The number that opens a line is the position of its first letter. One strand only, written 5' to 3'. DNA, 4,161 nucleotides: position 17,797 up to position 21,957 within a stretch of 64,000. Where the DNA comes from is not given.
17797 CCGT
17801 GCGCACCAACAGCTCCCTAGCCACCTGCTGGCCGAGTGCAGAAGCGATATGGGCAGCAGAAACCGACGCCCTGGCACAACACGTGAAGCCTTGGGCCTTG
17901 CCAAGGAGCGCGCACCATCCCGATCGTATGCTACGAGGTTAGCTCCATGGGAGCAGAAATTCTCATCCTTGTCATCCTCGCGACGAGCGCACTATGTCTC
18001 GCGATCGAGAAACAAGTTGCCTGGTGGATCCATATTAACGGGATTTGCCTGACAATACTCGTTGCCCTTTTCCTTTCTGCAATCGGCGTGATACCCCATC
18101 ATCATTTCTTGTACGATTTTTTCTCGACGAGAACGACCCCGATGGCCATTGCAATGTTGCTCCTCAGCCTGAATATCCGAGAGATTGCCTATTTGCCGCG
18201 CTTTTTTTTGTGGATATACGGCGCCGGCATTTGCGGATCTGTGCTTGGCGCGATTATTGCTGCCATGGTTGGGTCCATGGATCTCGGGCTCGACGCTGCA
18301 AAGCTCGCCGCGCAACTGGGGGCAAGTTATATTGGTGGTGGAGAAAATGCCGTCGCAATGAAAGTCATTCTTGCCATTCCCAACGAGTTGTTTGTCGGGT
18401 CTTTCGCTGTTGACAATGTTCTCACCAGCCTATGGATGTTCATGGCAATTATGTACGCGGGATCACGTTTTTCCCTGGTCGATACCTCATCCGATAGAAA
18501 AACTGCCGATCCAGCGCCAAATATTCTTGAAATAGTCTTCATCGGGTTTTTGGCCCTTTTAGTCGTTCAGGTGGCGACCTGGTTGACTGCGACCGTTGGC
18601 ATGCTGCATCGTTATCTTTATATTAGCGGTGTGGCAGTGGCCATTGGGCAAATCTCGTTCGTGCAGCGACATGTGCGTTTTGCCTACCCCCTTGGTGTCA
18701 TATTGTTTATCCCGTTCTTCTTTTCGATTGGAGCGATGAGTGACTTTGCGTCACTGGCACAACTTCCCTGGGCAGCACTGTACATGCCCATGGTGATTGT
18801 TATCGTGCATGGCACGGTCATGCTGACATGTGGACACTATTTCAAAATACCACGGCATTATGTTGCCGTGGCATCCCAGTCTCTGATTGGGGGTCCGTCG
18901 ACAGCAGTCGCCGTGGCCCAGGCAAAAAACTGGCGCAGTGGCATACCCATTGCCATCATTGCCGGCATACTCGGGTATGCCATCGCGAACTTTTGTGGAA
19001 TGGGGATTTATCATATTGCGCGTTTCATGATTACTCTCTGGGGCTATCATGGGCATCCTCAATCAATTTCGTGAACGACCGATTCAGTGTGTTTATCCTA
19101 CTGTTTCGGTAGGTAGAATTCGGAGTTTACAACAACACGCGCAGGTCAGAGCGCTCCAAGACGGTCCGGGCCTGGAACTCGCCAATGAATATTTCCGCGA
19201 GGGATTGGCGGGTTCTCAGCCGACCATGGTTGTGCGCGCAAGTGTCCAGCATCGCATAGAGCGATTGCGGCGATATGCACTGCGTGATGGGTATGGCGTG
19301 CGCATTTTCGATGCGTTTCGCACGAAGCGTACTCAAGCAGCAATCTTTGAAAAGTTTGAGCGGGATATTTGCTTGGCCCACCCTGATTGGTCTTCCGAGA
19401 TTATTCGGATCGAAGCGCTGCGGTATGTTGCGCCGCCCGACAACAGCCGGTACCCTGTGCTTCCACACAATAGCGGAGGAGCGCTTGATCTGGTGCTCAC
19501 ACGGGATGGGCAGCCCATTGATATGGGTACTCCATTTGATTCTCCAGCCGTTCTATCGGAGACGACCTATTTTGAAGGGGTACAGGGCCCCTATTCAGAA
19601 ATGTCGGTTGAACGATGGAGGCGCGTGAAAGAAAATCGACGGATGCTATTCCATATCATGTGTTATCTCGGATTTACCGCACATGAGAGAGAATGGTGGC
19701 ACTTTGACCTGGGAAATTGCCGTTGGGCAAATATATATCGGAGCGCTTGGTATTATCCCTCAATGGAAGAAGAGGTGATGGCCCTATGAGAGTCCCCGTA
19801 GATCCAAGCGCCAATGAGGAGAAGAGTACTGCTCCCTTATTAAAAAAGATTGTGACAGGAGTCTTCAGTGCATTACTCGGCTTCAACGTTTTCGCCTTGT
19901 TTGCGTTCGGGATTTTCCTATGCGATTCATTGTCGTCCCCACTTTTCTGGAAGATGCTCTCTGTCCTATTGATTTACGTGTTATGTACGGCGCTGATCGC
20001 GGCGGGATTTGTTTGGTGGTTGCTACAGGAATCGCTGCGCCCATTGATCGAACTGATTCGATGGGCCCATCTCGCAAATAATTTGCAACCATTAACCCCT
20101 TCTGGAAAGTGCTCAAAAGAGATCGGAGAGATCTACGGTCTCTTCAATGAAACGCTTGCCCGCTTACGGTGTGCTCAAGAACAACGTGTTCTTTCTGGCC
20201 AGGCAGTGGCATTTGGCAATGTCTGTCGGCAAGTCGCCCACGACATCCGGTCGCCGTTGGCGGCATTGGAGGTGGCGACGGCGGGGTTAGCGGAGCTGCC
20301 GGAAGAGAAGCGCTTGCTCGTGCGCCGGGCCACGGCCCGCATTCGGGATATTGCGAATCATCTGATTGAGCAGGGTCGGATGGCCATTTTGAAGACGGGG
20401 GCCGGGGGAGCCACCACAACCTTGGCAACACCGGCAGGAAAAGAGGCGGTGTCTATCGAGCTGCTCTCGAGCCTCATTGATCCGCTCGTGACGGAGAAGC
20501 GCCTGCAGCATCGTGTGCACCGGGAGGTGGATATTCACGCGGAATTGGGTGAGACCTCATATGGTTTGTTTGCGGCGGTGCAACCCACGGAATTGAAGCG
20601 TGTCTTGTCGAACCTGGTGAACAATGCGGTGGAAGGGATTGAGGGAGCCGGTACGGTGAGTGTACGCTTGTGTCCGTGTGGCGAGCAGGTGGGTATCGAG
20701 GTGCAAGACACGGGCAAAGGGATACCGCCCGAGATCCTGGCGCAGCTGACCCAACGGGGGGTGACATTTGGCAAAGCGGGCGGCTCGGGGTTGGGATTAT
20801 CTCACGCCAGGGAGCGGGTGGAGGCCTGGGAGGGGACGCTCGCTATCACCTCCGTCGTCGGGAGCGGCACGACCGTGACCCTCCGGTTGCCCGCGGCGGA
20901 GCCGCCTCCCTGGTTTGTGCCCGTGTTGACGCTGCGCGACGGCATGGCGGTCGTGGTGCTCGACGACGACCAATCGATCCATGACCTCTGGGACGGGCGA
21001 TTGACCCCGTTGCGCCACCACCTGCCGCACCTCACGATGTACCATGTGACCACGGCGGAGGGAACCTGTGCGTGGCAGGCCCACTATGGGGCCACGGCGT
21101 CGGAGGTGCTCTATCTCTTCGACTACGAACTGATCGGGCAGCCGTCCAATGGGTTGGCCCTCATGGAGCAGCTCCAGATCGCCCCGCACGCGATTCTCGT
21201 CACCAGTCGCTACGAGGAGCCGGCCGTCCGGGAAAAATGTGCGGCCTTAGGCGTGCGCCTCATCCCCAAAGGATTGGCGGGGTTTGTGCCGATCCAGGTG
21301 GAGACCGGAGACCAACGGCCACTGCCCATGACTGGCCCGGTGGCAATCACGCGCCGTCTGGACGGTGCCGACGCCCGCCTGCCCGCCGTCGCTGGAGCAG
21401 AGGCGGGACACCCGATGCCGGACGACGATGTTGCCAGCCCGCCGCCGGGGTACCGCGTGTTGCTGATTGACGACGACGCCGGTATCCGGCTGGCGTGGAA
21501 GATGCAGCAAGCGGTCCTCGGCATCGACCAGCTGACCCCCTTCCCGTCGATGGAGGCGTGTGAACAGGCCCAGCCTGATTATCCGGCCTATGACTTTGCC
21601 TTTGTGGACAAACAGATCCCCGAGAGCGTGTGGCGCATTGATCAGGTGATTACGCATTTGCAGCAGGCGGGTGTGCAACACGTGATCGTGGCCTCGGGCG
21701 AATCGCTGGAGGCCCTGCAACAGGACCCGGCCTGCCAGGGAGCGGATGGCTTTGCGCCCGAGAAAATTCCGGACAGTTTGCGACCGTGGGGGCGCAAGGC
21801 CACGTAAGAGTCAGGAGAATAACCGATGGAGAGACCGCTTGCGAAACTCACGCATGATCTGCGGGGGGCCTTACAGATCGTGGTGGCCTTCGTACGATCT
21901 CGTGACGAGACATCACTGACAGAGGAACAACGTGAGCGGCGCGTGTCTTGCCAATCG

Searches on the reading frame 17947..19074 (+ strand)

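Call 92: search_protein_families(library=pfam, proteins=[window:17947-19074:+], max_evalue=0.00001)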
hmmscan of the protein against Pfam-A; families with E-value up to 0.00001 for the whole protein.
window:17947-19074:+ (375 aa): 1 family
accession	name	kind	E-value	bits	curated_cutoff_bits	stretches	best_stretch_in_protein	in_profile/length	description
PF05684.17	DUF819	-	1.7e-46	159.5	27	1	9-356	2-374/379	Protein of unknown function (DUF819)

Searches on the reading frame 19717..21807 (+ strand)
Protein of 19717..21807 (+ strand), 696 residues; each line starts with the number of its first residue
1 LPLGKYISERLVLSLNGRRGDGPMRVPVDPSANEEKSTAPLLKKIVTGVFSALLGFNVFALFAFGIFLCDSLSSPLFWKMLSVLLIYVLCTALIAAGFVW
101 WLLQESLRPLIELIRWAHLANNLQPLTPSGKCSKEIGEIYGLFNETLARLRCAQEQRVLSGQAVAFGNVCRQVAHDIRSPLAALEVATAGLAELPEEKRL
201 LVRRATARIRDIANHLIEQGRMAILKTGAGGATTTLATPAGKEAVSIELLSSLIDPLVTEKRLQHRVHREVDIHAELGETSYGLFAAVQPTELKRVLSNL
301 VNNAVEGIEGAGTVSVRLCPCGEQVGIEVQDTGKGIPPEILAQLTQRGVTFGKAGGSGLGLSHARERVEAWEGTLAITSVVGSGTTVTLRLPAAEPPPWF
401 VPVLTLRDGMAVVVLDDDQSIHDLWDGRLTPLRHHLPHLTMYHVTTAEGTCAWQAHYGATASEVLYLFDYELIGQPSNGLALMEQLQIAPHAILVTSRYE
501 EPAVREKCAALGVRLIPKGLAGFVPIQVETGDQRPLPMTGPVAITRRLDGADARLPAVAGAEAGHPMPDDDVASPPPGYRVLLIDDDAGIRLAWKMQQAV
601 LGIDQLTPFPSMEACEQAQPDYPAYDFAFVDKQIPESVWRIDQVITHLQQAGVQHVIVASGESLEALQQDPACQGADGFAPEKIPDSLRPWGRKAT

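Call 92: search_protein_families(library=pfam, proteins=[window:19717-21807:+], max_evalue=0.00001)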
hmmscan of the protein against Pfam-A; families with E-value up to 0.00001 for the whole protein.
window:19717-21807:+ (696 aa): 1 family
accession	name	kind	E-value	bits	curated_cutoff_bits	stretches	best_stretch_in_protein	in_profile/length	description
PF02518.31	HATPase_c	-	7.1e-23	81.6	26.4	1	290-394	3-110/111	Histidine kinase-, DNA gyrase B-, and HSP90-like ATPase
